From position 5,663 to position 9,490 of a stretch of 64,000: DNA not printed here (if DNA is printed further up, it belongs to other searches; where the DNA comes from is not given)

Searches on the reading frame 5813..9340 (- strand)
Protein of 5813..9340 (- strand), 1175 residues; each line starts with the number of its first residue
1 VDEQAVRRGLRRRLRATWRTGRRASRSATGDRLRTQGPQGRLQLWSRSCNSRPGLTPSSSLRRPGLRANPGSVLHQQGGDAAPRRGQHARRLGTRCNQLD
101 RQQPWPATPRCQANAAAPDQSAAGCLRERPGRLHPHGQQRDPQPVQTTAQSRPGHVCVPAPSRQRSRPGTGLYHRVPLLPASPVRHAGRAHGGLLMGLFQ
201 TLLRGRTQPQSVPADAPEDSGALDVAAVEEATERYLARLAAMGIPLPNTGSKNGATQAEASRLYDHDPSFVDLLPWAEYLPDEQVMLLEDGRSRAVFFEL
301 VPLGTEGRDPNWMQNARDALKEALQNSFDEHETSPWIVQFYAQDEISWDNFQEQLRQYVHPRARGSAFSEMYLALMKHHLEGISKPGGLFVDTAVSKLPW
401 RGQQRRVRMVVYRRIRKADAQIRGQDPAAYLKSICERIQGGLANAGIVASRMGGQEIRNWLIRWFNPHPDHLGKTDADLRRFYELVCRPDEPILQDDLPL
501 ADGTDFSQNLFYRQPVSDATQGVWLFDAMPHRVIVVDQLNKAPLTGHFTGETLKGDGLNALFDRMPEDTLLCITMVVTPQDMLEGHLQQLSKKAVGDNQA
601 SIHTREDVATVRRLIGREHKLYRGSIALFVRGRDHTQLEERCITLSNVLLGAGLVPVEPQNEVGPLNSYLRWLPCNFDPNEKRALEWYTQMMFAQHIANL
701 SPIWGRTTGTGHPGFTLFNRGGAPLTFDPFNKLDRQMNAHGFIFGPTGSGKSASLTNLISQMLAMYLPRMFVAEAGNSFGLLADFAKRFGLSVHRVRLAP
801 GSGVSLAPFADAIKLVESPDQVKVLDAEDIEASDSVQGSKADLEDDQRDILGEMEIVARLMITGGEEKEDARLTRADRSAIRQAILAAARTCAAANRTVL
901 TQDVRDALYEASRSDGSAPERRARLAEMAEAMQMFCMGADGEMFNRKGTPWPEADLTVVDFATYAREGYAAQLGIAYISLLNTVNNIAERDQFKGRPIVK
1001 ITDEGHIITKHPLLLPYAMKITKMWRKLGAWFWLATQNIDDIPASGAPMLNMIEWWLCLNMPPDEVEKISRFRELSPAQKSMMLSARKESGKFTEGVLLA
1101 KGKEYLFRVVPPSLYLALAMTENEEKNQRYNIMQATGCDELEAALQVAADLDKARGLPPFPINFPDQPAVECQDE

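Call 62: search_protein_families(library=pfam, proteins=[window:5813-9340:-], max_evalue=0.001)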
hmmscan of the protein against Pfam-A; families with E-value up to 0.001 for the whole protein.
window:5813-9340:- (1175 aa): 2 families
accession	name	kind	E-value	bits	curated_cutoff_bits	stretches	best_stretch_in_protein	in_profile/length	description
PF11130.14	TraC_F_IV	-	5.8e-82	276.1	28.1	1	270-677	1-375/375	TraC protein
PF01580.24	FtsK_SpoIIIE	-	3.2e-05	23.9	24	1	734-768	34-69/221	FtsK/SpoIIIE family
